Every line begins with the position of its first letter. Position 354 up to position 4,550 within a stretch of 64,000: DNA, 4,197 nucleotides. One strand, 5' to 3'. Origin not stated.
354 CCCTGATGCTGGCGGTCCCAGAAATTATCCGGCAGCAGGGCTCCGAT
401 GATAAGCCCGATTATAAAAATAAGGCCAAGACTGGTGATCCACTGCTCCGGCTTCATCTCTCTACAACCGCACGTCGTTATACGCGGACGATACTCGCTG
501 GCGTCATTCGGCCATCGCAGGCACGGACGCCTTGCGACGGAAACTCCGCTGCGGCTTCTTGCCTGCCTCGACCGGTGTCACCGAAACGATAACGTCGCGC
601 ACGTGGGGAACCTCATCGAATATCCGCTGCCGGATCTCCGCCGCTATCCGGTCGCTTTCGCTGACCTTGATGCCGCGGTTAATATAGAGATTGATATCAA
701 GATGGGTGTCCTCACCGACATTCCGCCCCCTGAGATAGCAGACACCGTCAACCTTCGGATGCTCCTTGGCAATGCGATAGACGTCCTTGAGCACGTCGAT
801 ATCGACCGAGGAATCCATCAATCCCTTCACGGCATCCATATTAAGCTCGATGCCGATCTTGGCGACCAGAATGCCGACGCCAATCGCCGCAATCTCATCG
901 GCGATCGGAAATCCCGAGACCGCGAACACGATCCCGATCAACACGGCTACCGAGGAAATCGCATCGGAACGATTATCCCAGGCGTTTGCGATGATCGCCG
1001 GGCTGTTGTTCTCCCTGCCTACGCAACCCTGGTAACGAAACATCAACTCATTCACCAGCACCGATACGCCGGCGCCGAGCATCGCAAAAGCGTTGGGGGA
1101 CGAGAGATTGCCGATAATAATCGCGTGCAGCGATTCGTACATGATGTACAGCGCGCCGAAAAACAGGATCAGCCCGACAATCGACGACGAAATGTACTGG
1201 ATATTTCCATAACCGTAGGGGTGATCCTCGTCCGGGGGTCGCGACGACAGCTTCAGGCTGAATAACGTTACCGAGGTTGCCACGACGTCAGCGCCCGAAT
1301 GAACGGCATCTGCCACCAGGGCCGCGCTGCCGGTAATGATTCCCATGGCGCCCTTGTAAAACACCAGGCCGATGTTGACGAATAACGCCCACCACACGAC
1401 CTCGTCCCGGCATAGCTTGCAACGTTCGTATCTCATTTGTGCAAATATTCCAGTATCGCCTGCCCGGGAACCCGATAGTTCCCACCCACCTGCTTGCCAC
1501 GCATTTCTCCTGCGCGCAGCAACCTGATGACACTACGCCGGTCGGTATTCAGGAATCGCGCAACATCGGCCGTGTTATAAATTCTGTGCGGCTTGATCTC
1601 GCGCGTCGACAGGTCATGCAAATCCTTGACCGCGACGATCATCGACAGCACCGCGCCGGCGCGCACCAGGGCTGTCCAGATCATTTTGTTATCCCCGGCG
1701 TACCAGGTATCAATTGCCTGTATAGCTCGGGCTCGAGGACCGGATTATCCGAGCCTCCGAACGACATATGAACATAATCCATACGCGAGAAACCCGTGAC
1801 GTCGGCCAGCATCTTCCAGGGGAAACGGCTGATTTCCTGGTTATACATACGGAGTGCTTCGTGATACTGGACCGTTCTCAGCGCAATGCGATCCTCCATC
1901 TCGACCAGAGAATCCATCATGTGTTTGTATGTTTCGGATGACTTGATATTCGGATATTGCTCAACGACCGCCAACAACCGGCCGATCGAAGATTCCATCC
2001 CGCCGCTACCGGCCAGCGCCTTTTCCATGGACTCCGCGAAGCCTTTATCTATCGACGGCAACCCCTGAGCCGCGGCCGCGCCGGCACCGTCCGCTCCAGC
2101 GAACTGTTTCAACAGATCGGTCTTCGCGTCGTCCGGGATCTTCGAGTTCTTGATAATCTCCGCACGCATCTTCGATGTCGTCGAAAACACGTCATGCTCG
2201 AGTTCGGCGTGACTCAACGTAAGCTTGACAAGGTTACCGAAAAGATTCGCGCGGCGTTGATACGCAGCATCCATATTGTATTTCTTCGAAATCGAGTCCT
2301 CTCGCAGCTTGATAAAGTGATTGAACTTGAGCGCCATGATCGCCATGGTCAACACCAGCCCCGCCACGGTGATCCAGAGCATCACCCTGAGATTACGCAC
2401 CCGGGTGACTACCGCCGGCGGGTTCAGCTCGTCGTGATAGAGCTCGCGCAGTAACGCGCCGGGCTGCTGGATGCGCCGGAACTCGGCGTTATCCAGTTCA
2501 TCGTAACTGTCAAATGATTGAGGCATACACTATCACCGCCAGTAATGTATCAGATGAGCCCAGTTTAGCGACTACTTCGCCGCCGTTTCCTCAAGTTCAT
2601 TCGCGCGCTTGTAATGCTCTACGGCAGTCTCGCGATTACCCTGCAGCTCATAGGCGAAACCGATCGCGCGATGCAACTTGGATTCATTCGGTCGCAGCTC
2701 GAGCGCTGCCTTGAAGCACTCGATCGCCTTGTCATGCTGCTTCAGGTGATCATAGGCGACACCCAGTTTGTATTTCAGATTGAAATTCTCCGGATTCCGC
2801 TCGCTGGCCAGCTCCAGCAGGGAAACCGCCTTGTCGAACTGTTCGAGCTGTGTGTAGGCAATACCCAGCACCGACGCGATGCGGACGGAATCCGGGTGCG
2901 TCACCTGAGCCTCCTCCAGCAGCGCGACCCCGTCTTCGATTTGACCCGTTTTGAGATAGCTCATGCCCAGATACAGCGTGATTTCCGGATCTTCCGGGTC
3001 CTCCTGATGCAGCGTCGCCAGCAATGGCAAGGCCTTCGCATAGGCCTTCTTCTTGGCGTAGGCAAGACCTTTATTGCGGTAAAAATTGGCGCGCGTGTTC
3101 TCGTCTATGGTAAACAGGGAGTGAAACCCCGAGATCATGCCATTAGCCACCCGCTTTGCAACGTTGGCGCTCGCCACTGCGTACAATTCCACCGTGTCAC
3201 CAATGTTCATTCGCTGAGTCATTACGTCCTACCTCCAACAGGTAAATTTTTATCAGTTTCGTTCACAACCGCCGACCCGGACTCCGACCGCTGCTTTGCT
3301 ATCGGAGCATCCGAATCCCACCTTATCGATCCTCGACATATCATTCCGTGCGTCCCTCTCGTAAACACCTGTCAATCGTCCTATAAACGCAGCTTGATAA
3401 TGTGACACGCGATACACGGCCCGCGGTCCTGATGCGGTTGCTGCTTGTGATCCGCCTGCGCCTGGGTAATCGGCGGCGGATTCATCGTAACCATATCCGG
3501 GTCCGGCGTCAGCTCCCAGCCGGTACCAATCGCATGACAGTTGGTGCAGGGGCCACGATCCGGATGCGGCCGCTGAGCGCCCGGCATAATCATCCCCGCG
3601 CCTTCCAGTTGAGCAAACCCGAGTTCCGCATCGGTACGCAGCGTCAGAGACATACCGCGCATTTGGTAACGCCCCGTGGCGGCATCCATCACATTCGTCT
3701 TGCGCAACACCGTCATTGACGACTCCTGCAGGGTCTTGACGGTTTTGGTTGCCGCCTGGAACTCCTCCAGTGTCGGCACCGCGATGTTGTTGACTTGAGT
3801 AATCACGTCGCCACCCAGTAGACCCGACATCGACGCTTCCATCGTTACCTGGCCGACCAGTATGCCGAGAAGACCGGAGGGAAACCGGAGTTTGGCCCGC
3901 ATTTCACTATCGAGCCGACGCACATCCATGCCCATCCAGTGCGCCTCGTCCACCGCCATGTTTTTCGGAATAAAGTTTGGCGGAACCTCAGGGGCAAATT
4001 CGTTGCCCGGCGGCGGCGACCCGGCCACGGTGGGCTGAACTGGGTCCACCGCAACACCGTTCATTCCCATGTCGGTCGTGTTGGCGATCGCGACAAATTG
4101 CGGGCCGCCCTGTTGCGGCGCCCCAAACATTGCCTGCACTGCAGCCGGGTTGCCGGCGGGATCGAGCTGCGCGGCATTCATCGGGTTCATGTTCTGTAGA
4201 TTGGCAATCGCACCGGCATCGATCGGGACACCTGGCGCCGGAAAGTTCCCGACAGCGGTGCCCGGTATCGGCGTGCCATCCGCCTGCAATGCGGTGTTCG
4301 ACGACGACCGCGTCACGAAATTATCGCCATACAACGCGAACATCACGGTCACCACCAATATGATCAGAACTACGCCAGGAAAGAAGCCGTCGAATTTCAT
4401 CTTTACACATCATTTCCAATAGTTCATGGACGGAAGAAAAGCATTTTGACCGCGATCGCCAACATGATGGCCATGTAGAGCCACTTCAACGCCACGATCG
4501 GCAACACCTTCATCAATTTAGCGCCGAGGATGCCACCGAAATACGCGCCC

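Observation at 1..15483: Near-complete mamAB-type magnetosome operon (mamI-E-X-K-L-M-N-O-P-A-Q-R-B-S) next to a cbbLSQO autotrophy locus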

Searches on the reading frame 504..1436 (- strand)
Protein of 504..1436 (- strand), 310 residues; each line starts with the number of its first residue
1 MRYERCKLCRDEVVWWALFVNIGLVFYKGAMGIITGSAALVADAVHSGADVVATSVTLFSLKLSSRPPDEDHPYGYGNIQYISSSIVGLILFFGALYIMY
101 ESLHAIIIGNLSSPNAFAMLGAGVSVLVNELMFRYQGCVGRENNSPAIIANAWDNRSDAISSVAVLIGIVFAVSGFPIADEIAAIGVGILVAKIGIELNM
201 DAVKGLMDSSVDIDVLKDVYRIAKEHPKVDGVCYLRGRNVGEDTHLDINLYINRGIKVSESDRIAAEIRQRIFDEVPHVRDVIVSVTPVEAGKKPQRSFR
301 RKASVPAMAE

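Call 4: search_protein_families(library=pfam, proteins=[window:504-1436:-], max_evalue=0.01)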
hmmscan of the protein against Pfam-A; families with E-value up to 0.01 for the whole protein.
window:504-1436:- (310 aa): 2 families
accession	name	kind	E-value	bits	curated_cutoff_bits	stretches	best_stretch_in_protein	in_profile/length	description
PF01545.26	Cation_efflux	-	1e-51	176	26.6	1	15-207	2-198/198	Cation efflux family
PF16916.11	ZT_dimer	-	8.4e-11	42.2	26.7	1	215-288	5-77/78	Dimerisation domain of Zinc Transporter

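Call 5: search_protein_families(library=ncbifam, proteins=[window:504-1436:-], max_evalue=0.01)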
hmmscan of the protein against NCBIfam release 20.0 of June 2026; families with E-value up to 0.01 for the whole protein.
window:504-1436:- (310 aa): 10 families
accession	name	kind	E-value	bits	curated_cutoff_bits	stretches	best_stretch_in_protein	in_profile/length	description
NF033616.1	CDF_MamB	equivalog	1.9e-137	457.4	350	1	6-288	1-283/284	magnetosome biogenesis CDF transporter MamB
NF040994.1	MamV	equivalog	7.5e-71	238.8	500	1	1-291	1-290/319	CDF transporter MamV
TIGR01297.1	CDF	superfamily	7.4e-68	228.9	82.35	1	13-289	4-283/285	cation diffusion facilitator family transporter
NF033615.1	CDF_MamM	equivalog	6.6e-66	222.5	350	1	3-288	1-288/290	magnetosome biogenesis CDF transporter MamM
NF052621.1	MngEfTpMntE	equivalog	5.5e-34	117.9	500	1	17-293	9-286/293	manganese efflux transporter MntE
NF050169.1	CatEfflxFieF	equivalog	1.4e-33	116.3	420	1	19-288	13-281/282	cation efflux pump FieF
NF007064.0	PRK09509.1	equivalog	1.8e-30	105.9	447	1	22-294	21-292/300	CDF family cation-efflux transporter FieF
NF052602.1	Zn_efflux_Cdf31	equivalog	9.1e-22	77.8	460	1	12-290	8-291/299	CDF family zinc efflux transporter Cdf31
NF002923.0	PRK03557.1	equivalog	2.2e-17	63.3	408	1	16-249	23-256/313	CDF family zinc transporter ZitB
NF033827.1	CDF_efflux_DmeF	equivalog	8.3e-06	25.4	250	1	14-107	18-112/309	CDF family Co(II)/Ni(II) efflux transporter DmeF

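Call 10: list_cluster_members(proteins=[P0001, window:504-1436:-, window:10871-12454:-])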
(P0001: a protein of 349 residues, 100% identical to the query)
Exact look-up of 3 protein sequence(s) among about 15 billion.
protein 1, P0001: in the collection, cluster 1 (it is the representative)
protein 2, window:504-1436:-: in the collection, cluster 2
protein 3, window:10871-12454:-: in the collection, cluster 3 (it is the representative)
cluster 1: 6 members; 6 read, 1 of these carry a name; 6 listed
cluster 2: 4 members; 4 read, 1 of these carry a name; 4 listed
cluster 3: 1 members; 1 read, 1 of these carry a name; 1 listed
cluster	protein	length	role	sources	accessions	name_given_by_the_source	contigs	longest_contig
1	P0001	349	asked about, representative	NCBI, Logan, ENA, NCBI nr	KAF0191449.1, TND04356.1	MAG: Actin-like ATPase [Gammaproteobacteria bacterium]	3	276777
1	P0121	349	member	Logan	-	-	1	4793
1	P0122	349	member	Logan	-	-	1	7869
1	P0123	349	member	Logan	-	-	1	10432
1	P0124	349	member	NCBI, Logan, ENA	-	-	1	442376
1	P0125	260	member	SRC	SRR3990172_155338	-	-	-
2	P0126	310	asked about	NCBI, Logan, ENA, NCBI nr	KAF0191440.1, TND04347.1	MAG: Co/Zn/Cd cation transporter [Gammaproteobacteria bacterium]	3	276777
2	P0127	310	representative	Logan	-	-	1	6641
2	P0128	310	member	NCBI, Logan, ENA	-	-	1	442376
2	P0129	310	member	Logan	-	-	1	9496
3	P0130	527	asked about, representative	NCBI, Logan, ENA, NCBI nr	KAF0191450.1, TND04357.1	MAG: hypothetical protein FD165_1784 [Gammaproteobacteria bacterium]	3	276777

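Call 29: find_encoding_contigs(protein=window:504-1436:-, flank=10000, max_places=4)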
Protein window:504-1436:- (310 aa): 7 contigs read that carry it; 1 place shown.
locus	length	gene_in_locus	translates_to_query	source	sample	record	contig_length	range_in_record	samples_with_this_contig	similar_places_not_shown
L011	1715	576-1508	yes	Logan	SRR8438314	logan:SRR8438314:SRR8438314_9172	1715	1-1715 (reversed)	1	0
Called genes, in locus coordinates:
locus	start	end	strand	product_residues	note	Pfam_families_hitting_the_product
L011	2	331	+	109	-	?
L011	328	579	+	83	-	PF12728:HTH_17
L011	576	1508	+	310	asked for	PF01545:Cation_efflux, PF16916:ZT_dimer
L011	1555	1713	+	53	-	?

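Call 60: find_related_loci(query=window:504-1436:-, collection=metagenome_contigs, flank=10000)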
Query window:504-1436:- (310 aa) in metagenome_contigs; peptide patterns used: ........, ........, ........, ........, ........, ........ (x = any residue, [..] = any of these).
172 stretches matched a pattern; 73 encode a relative of the query (tblastn E <= 1e-3); 73 distinct loci.
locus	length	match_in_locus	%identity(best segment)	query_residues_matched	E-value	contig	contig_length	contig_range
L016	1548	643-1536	63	1-298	1e-138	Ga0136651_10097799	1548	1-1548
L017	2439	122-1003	64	1-294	9e-135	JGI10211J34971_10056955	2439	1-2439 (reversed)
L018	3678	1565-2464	62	1-299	1e-129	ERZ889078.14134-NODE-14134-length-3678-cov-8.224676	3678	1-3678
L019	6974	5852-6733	63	1-294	4e-126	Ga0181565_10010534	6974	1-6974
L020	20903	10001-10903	61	1-298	2e-124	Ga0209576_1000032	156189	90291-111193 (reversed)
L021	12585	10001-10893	68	1-298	8e-102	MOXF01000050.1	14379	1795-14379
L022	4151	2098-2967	32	1-290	7e-48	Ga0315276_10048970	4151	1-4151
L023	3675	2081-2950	32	1-290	7e-48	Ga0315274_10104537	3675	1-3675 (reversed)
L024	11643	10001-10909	32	2-300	1e-37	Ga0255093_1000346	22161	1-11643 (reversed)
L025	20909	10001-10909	32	2-300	1e-37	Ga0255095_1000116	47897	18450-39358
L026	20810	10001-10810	32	32-295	9e-36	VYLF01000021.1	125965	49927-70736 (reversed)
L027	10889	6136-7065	26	8-305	7e-33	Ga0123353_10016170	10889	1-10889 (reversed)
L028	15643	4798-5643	31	20-290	8e-33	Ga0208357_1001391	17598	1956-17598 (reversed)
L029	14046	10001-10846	31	20-290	8e-33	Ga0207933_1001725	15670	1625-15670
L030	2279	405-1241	30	21-301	5e-31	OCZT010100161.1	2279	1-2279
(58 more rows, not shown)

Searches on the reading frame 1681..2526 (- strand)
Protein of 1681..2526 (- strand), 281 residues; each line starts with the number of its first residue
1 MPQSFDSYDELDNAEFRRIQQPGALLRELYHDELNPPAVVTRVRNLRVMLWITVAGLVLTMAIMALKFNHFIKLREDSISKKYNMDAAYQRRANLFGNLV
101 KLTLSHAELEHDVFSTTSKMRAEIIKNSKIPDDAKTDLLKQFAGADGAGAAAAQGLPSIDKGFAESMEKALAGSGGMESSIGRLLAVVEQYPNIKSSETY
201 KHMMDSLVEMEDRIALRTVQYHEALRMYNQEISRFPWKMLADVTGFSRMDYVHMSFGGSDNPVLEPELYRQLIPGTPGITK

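Call 4: search_protein_families(library=pfam, proteins=[window:1681-2526:-], max_evalue=0.01)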
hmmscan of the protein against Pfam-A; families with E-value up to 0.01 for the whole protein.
window:1681-2526:- (281 aa): 1 family
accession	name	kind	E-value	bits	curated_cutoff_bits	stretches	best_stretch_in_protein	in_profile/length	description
PF04011.17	LemA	-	1.2e-26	93.7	26.2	1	84-254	4-137/149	LemA family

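Call 5: search_protein_families(library=ncbifam, proteins=[window:1681-2526:-], max_evalue=0.01)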
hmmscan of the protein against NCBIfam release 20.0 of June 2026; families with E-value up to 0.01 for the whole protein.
window:1681-2526:- (281 aa): 1 family
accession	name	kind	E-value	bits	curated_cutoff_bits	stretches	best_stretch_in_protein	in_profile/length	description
NF040966.1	MamQ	equivalog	3e-72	242.7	250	1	56-274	4-212/221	magnetosome protein MamQ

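Call 30: find_encoding_contigs(protein=window:1681-2526:-, flank=10000, max_places=6)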
Protein window:1681-2526:- (281 aa): no gene with exactly this product is on record in the collection.

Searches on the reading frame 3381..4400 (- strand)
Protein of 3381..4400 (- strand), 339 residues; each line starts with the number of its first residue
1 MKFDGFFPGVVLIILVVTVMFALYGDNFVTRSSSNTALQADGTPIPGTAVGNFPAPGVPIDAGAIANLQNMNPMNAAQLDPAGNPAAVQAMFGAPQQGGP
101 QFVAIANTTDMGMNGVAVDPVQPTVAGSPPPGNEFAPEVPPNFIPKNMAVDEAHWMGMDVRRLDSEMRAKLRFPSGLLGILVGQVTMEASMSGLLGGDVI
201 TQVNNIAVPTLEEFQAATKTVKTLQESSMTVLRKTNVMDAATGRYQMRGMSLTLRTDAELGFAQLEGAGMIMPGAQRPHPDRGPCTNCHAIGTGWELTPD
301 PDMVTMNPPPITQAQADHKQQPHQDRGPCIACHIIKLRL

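Call 4: search_protein_families(library=pfam, proteins=[window:3381-4400:-], max_evalue=0.01)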
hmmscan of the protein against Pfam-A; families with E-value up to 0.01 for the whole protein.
window:3381-4400:- (339 aa): 3 families
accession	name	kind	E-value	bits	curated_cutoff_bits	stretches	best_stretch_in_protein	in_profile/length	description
PF18509.6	MCR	-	1.8e-11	43.9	30.4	2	270-293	2-28/30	Magnetochrome domain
PF13180.12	PDZ_2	-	0.00013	22.6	27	1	156-239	3-75/80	PDZ domain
PF12812.13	PDZ_1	-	0.0088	16.5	28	0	155-222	10-76/78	PDZ-like domain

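Call 5: search_protein_families(library=ncbifam, proteins=[window:3381-4400:-], max_evalue=0.01)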
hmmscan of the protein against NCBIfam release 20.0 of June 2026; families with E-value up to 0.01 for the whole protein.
window:3381-4400:- (339 aa): 6 families
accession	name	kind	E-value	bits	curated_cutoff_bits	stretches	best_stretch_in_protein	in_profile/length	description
NF040965.1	MamP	equivalog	1.6e-84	284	300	1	15-336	16-290/290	magnetosome magnetite formation protein MamP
TIGR02037.1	degP_htrA_DO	subfamily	4.5e-06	25.8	416.2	1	154-237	236-320/434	Do family serine endopeptidase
NF040992.1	MamT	equivalog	0.00029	21.3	200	0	270-335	73-145/153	magnetosome protein MamT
NF041521.1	HhoA_HhoB_HtrA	equivalog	0.0016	17.8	450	1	163-238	249-325/335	HhoA/HhoB/HtrA family serine endopeptidase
NF050055.1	SerProtHtrAMycob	equivalog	0.0047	15.9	800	0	187-235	441-489/502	serine protease HtrA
NF041199.1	trx7_PDZ_seleno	equivalog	0.007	15.3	300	1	156-238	295-384/390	Trx7/PDZ domain-containing (seleno)protein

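Call 52: search_solved_structures(query=window:3381-4400:-, max_evalue=0.001, show_alignments=1)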
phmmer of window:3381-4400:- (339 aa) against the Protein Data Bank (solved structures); distinct sequences matched with E-value up to 0.001: 6.
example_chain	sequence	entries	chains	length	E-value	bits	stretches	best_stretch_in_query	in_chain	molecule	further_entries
4jj0_A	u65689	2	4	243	3.7e-44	154.4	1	141-335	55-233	MamP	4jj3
6z05_A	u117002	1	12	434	7.1e-05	25.3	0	156-229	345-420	DegQ family serine endoprotease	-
3pv5_A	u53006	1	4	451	0.00059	22.3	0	154-215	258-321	DegQ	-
3pv4_A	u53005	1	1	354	0.00064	22.2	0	155-214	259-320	DegQ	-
3pv3_A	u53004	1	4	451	0.00066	22.1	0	155-215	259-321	DegQ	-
3pv2_A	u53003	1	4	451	0.00069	22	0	155-214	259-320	DegQ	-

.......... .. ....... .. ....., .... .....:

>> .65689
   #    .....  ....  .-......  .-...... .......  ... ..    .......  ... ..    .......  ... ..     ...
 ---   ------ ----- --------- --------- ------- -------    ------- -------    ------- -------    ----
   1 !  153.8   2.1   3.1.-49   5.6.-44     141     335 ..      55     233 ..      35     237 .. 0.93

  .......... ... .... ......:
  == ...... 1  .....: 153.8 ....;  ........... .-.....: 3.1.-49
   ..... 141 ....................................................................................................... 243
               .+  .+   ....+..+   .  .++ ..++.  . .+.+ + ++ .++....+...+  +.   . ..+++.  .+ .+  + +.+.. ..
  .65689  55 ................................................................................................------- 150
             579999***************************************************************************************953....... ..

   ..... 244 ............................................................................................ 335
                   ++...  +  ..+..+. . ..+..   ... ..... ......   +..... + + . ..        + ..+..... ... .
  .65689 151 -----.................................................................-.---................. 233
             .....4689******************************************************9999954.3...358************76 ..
